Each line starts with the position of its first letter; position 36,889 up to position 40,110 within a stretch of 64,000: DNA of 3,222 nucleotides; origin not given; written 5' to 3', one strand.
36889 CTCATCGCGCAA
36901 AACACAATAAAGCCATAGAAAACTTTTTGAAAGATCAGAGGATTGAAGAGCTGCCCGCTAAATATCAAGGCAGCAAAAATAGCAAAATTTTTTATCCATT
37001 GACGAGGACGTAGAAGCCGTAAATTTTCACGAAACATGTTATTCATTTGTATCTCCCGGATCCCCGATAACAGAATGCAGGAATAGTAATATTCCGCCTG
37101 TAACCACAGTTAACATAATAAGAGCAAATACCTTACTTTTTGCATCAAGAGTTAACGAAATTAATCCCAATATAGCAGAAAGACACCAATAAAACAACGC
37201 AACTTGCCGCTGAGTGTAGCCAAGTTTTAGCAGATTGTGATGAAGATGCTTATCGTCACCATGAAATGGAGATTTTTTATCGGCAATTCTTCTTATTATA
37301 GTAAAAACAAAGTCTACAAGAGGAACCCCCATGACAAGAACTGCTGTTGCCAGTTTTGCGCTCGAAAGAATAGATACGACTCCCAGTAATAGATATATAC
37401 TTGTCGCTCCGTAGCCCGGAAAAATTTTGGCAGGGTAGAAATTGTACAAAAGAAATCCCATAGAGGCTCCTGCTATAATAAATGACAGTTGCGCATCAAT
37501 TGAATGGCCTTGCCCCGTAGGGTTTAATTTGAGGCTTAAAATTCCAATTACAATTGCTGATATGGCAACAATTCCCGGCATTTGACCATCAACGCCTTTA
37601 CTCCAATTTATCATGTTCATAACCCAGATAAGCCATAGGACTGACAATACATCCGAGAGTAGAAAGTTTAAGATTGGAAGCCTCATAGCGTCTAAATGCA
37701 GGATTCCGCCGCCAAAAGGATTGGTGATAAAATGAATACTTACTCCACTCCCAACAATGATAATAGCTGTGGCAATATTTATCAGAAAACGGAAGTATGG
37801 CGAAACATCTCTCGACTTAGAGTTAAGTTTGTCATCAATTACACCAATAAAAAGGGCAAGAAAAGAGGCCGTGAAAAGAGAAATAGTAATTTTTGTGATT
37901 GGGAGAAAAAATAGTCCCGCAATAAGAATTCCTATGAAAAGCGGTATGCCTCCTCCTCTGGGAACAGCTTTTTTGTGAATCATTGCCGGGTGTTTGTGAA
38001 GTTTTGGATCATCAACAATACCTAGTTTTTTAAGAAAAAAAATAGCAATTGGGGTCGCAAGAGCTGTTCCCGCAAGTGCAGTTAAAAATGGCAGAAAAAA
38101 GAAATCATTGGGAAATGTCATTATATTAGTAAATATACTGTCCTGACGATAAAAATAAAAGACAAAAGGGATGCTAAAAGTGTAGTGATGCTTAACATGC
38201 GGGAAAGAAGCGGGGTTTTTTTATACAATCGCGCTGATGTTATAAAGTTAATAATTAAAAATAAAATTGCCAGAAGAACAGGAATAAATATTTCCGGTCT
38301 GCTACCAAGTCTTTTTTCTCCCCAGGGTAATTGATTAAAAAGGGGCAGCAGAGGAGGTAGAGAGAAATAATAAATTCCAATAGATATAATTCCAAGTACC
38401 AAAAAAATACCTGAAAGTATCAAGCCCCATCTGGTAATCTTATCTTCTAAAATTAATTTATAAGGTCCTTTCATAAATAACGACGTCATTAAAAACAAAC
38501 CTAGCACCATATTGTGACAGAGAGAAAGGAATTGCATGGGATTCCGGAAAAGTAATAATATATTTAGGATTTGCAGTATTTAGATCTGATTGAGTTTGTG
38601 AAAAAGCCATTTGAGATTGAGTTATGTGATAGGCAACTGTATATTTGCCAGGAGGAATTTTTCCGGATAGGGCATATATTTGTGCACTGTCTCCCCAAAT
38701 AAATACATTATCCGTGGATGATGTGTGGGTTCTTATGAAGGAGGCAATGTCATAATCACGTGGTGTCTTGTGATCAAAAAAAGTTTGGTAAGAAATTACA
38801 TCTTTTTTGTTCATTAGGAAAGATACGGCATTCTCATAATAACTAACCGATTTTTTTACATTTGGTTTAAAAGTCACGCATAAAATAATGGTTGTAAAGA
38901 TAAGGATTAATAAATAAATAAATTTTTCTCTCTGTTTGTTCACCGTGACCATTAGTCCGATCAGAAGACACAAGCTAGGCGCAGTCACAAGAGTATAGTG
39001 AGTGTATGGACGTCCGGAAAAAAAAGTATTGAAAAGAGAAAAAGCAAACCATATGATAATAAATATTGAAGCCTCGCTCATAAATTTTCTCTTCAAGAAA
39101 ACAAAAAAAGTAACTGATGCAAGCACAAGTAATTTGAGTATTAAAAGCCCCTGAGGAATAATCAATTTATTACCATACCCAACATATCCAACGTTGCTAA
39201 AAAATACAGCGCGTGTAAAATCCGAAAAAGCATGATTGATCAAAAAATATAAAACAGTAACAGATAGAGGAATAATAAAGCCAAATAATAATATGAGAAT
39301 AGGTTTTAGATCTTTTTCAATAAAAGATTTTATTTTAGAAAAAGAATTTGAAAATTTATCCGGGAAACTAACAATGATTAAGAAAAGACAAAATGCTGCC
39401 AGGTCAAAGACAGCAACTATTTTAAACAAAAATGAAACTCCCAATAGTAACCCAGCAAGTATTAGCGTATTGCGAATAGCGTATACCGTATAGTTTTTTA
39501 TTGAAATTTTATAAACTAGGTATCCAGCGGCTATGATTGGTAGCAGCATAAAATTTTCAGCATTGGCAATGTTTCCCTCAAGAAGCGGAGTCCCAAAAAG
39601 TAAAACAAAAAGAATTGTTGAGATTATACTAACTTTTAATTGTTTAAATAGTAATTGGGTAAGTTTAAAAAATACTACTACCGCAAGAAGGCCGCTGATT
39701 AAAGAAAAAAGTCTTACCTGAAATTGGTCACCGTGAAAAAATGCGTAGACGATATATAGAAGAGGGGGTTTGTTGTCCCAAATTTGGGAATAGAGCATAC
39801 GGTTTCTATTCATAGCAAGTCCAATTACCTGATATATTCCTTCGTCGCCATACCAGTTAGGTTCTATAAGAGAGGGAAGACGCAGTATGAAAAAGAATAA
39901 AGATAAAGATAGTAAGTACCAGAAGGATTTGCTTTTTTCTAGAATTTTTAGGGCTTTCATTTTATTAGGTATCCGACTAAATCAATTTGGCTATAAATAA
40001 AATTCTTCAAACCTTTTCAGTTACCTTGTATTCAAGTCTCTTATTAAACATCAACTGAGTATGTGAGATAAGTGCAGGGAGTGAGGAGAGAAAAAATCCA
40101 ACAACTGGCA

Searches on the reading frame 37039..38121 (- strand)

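Call 72: search_protein_families(library=pfam, proteins=[window:37039-38121:-], max_evalue=0.00001)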
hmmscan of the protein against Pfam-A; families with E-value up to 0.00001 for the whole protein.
window:37039-38121:- (360 aa): 1 family
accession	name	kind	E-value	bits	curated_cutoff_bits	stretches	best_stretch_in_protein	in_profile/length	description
PF00953.26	Glycos_transf_4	-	3.6e-23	82.7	27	1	80-253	2-159/160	Glycosyl transferase family 4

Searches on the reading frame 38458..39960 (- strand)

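Call 26: search_protein_families(library=pfam, proteins=[window:38458-39960:-], max_evalue=0.00001)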
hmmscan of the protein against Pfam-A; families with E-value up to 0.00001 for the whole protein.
window:38458-39960:- (500 aa): 2 families
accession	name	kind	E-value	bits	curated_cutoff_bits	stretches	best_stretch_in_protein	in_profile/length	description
PF13231.12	PMT_2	-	1.5e-07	32.2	26.1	1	68-200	10-135/160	Dolichyl-phosphate-mannose-protein mannosyltransferase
PF02366.24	PMT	-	5.7e-06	26.5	22.7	1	59-236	58-234/245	Dolichyl-phosphate-mannose-protein mannosyltransferase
